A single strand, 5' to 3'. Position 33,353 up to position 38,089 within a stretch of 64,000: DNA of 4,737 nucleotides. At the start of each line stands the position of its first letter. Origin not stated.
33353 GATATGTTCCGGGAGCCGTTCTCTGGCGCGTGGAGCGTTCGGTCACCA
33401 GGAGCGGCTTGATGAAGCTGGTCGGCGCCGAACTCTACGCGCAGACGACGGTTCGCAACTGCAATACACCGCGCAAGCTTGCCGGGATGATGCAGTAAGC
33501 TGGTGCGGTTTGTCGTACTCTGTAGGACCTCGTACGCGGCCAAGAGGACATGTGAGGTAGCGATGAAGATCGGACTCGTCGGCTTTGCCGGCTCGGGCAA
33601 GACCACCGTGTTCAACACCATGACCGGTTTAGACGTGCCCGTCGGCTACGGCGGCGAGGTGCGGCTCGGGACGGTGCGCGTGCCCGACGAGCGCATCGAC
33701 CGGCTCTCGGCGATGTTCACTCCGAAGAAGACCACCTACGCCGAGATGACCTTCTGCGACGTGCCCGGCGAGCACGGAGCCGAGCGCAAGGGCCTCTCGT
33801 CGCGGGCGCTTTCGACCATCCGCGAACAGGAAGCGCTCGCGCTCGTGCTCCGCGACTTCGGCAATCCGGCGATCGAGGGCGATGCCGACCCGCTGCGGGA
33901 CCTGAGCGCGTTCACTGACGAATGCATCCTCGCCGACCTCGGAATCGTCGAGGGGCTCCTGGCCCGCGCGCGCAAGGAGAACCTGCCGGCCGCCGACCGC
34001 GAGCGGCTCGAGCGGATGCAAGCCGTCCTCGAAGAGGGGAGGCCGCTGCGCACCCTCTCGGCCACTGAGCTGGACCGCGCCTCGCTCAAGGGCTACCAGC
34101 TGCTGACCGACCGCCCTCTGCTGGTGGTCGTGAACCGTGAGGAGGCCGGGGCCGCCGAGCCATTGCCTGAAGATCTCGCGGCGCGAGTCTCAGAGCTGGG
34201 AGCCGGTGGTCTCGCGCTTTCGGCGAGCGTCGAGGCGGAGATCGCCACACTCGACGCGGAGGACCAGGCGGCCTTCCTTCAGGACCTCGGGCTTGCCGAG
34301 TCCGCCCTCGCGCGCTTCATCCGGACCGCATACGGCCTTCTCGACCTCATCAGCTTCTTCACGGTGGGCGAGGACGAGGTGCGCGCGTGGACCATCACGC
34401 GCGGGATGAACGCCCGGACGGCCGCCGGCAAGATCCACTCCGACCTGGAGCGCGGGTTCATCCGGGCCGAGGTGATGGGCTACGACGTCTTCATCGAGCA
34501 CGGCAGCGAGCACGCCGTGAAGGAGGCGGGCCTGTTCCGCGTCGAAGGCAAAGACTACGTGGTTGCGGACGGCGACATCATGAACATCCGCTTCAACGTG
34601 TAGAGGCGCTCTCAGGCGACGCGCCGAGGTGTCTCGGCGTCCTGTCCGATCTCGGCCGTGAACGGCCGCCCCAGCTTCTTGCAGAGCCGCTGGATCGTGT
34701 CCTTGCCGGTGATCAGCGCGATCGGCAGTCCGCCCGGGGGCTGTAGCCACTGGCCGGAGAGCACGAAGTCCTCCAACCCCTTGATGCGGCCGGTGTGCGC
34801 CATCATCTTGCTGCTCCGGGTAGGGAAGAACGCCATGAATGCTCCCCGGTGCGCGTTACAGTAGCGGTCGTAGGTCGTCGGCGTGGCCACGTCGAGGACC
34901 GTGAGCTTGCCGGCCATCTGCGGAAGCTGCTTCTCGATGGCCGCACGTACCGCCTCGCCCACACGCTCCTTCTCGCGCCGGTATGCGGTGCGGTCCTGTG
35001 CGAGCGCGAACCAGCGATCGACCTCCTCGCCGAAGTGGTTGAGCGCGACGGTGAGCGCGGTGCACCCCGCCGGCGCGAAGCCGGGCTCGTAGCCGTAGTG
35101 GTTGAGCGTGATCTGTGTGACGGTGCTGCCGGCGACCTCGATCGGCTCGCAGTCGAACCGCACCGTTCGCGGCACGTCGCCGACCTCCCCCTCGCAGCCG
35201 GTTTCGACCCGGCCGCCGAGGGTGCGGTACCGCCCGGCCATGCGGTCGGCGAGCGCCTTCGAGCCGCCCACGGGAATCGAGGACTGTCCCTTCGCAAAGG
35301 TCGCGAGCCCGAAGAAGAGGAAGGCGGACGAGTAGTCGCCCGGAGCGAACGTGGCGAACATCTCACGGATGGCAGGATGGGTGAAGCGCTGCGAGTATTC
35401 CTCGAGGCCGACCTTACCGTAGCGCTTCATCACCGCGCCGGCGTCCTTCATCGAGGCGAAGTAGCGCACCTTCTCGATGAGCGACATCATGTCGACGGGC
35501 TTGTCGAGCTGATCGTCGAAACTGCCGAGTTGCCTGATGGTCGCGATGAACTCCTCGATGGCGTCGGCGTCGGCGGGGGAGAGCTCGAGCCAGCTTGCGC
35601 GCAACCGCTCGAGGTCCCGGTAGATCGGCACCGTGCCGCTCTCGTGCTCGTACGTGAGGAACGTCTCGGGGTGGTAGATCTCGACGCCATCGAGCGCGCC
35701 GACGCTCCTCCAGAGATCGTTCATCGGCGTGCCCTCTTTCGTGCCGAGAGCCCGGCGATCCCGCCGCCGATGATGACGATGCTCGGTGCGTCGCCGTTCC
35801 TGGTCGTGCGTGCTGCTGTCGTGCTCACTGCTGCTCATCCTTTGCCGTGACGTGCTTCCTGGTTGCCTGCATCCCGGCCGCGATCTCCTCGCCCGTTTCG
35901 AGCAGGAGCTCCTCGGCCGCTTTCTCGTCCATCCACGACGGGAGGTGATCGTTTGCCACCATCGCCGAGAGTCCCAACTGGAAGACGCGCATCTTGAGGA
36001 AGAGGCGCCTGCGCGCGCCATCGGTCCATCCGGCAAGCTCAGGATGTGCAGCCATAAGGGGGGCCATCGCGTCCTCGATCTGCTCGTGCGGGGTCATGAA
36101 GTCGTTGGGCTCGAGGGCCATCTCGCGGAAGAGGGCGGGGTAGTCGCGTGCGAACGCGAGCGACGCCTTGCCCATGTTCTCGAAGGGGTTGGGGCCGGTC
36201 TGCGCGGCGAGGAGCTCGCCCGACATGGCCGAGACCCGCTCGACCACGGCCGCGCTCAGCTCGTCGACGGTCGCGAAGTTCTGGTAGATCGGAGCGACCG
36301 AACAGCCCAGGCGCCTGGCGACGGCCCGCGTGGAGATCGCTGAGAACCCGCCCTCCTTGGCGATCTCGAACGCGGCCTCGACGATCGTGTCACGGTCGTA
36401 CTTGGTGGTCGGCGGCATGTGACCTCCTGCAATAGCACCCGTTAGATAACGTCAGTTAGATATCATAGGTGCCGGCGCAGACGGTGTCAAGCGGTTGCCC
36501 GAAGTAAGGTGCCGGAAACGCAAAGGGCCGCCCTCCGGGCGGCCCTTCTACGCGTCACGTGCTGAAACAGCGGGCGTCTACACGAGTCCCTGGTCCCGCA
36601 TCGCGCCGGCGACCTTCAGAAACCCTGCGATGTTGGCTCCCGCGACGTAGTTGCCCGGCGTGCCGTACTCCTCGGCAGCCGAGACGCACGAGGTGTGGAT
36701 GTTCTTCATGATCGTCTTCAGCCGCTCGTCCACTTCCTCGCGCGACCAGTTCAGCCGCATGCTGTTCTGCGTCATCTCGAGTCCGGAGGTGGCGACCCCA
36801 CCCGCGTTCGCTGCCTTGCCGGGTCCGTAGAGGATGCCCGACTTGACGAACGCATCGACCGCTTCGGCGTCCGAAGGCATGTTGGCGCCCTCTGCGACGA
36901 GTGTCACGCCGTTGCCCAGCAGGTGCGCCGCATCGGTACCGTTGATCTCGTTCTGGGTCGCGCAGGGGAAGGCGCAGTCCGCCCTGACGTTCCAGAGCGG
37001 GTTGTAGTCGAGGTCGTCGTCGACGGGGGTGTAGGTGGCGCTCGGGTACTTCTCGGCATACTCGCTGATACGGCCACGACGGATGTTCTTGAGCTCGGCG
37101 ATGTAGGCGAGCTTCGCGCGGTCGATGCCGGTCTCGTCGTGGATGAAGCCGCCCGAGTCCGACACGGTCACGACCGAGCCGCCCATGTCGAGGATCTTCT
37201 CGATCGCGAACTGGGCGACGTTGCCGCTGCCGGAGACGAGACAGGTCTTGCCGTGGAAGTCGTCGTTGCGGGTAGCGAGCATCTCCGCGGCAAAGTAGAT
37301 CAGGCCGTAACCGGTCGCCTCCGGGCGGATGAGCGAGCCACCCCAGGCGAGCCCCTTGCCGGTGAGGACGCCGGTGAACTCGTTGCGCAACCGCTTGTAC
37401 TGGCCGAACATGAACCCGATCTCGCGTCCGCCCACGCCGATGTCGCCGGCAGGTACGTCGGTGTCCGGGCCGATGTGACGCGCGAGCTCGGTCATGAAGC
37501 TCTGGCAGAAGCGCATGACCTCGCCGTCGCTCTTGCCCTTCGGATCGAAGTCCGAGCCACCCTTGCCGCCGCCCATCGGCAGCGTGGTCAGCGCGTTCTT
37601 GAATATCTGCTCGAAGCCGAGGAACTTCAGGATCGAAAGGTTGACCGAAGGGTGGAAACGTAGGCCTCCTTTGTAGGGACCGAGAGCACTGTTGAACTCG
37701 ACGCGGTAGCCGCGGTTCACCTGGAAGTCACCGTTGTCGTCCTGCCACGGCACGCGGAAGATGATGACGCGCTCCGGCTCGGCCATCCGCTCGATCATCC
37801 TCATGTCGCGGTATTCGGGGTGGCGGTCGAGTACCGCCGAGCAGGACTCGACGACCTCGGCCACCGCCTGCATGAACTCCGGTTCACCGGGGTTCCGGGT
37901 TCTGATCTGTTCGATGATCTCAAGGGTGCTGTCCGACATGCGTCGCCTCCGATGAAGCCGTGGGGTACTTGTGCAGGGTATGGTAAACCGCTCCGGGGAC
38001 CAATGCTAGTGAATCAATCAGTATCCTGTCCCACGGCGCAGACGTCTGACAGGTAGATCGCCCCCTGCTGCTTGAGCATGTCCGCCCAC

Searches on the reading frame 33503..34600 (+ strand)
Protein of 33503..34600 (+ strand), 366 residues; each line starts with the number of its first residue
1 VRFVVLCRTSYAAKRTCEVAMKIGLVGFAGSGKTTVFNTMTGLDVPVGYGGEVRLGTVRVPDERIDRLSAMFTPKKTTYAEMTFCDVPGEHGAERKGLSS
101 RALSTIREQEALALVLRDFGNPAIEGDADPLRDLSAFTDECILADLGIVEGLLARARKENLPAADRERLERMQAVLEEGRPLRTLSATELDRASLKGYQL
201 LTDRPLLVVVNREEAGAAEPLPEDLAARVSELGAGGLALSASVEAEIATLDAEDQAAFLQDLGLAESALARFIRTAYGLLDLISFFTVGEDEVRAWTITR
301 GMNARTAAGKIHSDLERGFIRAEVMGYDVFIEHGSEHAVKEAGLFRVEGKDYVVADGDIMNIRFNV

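Call 71: search_protein_families(library=pfam, proteins=[window:33503-34600:+], max_evalue=0.00001)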
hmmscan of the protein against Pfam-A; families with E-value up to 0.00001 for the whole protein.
window:33503-34600:+ (366 aa): 1 family
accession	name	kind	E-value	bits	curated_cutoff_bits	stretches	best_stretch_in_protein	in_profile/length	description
PF06071.19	YchF-GTPase_C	-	2.6e-37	127.2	27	1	282-365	1-84/84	Protein of unknown function (DUF933)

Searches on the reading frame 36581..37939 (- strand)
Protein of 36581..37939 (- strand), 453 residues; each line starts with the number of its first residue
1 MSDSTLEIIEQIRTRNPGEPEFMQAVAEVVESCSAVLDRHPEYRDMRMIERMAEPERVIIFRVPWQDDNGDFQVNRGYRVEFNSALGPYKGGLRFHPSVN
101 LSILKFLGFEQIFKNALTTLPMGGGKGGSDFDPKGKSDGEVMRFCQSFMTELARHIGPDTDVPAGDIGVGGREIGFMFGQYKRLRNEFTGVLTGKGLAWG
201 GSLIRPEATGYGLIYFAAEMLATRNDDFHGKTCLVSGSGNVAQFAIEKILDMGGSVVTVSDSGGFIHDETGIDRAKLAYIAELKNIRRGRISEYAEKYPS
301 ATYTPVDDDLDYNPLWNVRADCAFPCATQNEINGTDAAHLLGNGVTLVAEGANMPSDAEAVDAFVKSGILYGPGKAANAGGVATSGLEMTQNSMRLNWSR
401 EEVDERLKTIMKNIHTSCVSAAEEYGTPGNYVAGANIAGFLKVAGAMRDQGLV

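Call 71: search_protein_families(library=pfam, proteins=[window:36581-37939:-], max_evalue=0.00001)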
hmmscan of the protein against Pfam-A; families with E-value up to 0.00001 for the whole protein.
window:36581-37939:- (453 aa): 2 families
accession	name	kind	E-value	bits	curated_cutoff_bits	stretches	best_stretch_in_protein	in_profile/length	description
PF00208.27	ELFV_dehydrog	-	1.7e-86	290.3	23.4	1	200-451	1-241/241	Glutamate/Leucine/Phenylalanine/Valine dehydrogenase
PF02812.23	ELFV_dehydrog_N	-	2.3e-54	183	25.3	1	55-182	1-128/129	Glu/Leu/Phe/Val dehydrogenase, dimerisation domain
